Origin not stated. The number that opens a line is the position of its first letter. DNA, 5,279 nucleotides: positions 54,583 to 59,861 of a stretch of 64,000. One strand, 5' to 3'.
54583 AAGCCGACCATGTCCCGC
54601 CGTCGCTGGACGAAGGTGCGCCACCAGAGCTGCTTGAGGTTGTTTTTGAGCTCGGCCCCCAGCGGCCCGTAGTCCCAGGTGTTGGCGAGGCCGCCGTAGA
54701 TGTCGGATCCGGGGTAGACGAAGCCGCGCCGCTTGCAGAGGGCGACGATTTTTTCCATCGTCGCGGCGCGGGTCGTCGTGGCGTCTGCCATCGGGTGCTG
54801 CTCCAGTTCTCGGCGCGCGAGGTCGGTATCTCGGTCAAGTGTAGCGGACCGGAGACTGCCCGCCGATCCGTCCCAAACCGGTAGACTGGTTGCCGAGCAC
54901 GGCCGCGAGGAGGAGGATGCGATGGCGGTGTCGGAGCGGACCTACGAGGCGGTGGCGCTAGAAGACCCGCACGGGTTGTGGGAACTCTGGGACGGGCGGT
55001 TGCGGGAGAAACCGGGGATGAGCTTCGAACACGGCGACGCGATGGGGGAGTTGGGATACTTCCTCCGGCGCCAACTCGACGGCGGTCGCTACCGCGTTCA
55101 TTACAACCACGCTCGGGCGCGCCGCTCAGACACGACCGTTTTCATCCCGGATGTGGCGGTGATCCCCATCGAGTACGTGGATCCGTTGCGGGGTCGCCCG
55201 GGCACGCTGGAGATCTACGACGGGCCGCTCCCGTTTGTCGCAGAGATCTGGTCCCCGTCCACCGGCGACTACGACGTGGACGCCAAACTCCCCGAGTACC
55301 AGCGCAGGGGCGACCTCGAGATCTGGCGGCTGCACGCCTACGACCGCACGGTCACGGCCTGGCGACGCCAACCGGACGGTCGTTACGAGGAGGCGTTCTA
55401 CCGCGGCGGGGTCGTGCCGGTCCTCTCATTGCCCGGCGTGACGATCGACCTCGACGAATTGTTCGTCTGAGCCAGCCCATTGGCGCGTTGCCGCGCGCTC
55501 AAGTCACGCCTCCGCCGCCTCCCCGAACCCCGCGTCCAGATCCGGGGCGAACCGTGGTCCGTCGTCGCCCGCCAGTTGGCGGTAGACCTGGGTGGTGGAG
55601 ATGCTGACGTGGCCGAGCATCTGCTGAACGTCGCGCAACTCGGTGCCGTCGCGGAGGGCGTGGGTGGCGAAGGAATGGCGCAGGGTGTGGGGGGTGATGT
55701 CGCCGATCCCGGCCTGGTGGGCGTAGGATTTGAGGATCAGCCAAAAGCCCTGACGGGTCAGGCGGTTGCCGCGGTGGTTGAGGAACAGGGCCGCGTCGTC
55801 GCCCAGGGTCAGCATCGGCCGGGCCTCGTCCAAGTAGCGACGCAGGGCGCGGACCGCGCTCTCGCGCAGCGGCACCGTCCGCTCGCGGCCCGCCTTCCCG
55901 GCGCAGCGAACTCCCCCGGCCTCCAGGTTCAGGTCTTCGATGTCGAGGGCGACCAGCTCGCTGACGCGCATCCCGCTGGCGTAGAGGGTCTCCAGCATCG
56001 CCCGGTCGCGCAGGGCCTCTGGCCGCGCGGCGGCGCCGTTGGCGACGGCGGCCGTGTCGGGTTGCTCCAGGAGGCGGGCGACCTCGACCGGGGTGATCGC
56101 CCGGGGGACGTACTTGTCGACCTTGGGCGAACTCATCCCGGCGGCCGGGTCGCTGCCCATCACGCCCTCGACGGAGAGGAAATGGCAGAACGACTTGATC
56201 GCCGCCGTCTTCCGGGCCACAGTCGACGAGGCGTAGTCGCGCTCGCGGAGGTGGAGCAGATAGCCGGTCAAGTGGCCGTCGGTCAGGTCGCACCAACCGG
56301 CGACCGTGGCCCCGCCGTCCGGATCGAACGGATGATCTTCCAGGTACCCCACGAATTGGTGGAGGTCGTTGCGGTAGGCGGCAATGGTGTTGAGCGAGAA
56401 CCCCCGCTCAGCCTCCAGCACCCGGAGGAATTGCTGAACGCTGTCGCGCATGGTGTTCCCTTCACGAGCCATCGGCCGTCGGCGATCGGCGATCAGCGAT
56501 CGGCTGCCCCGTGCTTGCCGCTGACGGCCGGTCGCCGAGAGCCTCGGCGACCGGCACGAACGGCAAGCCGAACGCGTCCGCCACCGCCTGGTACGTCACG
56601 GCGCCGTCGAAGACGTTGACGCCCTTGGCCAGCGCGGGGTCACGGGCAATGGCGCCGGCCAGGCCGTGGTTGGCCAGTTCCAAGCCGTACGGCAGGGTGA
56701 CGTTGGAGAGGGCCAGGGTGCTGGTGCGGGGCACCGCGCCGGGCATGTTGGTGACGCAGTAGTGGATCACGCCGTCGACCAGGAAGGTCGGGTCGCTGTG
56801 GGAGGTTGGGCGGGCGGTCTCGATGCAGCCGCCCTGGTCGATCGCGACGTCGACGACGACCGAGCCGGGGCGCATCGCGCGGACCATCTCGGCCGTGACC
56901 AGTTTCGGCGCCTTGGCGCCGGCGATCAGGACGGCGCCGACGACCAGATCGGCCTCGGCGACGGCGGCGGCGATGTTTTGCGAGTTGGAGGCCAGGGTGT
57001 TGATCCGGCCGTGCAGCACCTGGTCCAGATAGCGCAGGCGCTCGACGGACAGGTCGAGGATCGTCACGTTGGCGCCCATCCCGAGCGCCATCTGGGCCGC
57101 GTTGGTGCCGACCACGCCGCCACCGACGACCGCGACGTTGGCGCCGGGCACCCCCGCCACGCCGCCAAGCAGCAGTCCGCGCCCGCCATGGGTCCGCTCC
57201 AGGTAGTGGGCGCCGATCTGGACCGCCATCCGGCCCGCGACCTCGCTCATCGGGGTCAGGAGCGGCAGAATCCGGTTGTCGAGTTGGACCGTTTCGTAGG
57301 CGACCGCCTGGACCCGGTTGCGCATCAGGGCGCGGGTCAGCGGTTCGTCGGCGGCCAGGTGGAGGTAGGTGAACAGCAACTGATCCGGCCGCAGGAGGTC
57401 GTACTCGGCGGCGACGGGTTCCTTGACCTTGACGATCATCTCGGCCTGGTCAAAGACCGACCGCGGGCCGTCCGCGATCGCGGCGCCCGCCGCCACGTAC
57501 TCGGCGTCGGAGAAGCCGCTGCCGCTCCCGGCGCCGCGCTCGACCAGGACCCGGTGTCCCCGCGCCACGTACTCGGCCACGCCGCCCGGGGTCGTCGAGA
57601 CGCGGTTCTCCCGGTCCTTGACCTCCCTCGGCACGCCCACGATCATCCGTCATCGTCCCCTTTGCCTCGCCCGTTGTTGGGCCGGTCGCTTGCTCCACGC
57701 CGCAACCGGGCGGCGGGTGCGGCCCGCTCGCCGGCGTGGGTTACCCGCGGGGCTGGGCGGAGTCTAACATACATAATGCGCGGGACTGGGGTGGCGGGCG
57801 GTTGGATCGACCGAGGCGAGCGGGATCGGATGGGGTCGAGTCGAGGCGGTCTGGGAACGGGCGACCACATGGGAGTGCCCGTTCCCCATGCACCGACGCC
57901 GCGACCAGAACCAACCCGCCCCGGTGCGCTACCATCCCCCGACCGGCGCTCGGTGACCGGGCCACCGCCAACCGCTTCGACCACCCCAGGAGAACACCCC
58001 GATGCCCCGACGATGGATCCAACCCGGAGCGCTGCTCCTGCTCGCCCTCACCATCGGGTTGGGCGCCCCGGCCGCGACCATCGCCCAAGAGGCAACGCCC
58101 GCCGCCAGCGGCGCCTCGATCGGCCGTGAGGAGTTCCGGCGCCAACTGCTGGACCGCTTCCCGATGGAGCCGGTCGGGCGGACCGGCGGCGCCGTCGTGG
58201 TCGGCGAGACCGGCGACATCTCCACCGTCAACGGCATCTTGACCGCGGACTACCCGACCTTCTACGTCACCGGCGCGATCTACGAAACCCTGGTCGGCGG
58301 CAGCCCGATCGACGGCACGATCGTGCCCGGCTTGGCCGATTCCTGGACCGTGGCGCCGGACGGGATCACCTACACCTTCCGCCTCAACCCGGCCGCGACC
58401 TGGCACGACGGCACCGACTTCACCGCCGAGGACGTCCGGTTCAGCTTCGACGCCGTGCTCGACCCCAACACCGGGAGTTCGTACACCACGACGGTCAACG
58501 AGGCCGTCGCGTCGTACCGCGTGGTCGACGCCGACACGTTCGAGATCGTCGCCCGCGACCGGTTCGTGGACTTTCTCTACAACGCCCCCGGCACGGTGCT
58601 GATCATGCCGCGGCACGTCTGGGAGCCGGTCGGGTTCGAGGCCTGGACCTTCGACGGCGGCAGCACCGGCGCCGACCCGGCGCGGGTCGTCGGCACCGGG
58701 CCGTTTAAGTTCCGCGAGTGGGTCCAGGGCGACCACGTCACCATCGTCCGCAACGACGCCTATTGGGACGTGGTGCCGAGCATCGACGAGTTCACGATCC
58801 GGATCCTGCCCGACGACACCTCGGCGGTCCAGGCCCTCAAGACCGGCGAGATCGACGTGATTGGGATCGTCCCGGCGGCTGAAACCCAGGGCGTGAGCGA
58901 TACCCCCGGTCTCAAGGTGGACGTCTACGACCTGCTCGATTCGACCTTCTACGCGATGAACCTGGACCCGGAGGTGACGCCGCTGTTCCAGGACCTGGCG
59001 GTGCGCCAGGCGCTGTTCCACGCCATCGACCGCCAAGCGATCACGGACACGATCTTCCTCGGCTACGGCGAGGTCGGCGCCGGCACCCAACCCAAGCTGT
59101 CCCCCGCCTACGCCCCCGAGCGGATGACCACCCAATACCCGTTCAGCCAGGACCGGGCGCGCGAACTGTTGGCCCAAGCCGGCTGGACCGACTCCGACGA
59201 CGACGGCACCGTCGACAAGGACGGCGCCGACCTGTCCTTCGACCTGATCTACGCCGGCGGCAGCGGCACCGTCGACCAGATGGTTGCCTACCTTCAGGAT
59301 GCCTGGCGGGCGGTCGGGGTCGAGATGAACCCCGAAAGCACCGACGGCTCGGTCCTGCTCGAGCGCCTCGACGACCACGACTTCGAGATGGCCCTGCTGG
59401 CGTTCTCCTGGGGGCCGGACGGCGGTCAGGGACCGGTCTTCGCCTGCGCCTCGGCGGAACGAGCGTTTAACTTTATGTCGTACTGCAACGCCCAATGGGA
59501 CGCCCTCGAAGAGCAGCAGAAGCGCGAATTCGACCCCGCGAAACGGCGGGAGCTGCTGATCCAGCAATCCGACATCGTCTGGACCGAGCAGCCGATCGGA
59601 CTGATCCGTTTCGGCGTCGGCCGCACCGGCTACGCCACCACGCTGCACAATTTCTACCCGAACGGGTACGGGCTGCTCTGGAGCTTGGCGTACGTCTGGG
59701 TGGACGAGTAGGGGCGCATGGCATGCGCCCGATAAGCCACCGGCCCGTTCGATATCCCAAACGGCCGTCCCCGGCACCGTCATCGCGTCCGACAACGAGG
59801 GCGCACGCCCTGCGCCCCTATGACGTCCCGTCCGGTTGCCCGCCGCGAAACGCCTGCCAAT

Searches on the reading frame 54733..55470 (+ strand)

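Call 39: search_protein_families(library=pfam, proteins=[window:54733-55470:+], max_evalue=0.0001)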
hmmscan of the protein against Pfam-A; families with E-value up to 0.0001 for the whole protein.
window:54733-55470:+ (245 aa): 1 family
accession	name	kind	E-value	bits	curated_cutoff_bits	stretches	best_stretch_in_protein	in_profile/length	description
PF05685.18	Uma2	-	1.5e-21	77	27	1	75-240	8-171/172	Putative restriction endonuclease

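Call 41: search_protein_families(library=ncbifam, proteins=[window:54733-55470:+], max_evalue=0.001)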
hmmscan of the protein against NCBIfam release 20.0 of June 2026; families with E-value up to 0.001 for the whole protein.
window:54733-55470:+ (245 aa): 0 families

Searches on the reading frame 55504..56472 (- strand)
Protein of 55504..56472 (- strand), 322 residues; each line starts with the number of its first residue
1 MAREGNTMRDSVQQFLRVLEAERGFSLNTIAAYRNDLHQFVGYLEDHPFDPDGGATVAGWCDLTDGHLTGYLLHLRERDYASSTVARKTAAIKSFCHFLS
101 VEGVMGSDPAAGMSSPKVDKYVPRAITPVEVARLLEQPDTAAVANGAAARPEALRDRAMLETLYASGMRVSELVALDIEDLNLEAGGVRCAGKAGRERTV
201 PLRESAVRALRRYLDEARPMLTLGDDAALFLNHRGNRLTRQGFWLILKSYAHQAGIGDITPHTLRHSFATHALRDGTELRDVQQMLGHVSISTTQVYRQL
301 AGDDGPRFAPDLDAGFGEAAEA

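Call 39: search_protein_families(library=pfam, proteins=[window:55504-56472:-], max_evalue=0.0001)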
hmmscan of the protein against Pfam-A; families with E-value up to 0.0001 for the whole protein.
window:55504-56472:- (322 aa): 3 families
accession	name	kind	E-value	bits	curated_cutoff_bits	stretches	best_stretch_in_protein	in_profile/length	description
PF00589.27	Phage_integrase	-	3.3e-45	154.4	27.1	1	126-300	3-168/172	Phage integrase family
PF02899.23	Phage_int_SAM_1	-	2.3e-15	57.1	22.3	1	12-102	1-82/83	Phage integrase, N-terminal SAM-like domain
PF13495.12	Phage_int_SAM_4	-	7.3e-06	26.7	27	0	13-95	3-74/85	Phage integrase, N-terminal SAM-like domain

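Call 41: search_protein_families(library=ncbifam, proteins=[window:55504-56472:-], max_evalue=0.001)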
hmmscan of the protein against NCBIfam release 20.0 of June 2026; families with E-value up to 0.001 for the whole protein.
window:55504-56472:- (322 aa): 12 families
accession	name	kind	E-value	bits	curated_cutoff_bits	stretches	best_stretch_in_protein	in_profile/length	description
TIGR02225.1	recomb_XerD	equivalog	9.3e-89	297.6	329.6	1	13-301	1-275/290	site-specific tyrosine recombinase XerD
NF001399.0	PRK00283.1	subfamily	2.1e-86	289.8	279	1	7-301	4-284/300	tyrosine recombinase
TIGR02224.1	recomb_XerC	equivalog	9.5e-77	258.3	335.15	1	13-300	1-277/295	tyrosine recombinase XerC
NF040815.2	recomb_XerA_Arch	equivalog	4.6e-63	213.2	220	1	14-303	2-257/263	site-specific tyrosine recombinase/integron integrase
NF002331.0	PRK01287.1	subfamily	1.5e-44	152.4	371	1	2-301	20-313/365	site-specific tyrosine recombinase XerC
NF003462.0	PRK05084.1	equivalog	3.1e-28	98.5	267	1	154-302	195-346/360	tyrosine recombinase XerS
TIGR02249.1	integrase_gron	subfamily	1.2e-27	97.1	265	2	246-300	245-300/315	integron integrase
NF011946.0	PRK15417.1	equivalog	4.9e-21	75.3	435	2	238-305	252-320/337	integron integrase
NF007370.0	PRK09870.1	subfamily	4.3e-18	65.7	221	1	134-298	12-177/200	tyrosine-type DNA invertase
NF007371.0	PRK09871.1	subfamily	7.6e-17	61.5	222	1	141-298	13-172/198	tyrosine-type DNA invertase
NF002685.0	PRK02436.1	equivalog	1.1e-11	45.1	178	1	166-298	124-244/245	site-specific tyrosine recombinase XerD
NF040693.1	recomb_GmtY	equivalog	3e-05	23.4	340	0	259-300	391-432/441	gamma-mobile-trio recombinase GmtY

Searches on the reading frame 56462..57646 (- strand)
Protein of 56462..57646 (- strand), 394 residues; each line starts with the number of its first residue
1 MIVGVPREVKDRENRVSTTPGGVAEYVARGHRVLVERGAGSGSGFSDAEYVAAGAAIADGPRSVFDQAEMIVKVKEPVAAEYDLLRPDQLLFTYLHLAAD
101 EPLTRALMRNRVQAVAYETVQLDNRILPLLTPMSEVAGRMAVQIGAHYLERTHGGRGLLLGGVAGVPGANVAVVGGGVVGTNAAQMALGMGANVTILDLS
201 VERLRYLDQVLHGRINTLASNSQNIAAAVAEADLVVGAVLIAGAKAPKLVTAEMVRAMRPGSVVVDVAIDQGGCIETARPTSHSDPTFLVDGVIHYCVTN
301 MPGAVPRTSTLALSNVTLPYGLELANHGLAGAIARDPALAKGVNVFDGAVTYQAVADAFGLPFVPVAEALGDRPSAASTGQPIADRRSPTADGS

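Call 39: search_protein_families(library=pfam, proteins=[window:56462-57646:-], max_evalue=0.0001)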
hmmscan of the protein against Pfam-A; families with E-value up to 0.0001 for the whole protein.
window:56462-57646:- (394 aa): 5 families
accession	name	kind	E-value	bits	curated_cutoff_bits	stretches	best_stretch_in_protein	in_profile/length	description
PF01262.27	AlaDh_PNT_C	-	7.1e-87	290.7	23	1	141-352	1-213/214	Alanine dehydrogenase/PNT, C-terminal domain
PF05222.21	AlaDh_PNT_N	-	5.8e-47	159.8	30.4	1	4-137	1-136/136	Alanine dehydrogenase/PNT, N-terminal domain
PF02826.25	2-Hacid_dh_C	-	3.1e-06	27.1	25.1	1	166-268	34-127/178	D-isomer specific 2-hydroxyacid dehydrogenase, NAD binding domain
PF07992.20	Pyr_redox_2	-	1.7e-05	24.8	26.1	1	167-216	142-190/291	Pyridine nucleotide-disulphide oxidoreductase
PF02737.24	3HCDH_N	-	6.8e-05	23.3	22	0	170-224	1-55/180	3-hydroxyacyl-CoA dehydrogenase, NAD binding domain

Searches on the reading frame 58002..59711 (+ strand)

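Call 39: search_protein_families(library=pfam, proteins=[window:58002-59711:+], max_evalue=0.0001)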
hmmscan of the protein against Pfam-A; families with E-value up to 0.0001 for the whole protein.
window:58002-59711:+ (569 aa): 1 family
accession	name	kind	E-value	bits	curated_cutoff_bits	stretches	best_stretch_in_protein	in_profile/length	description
PF00496.27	SBP_bac_5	-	5.7e-90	302.5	32.4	1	106-480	1-356/368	Bacterial extracellular solute-binding proteins, family 5 Middle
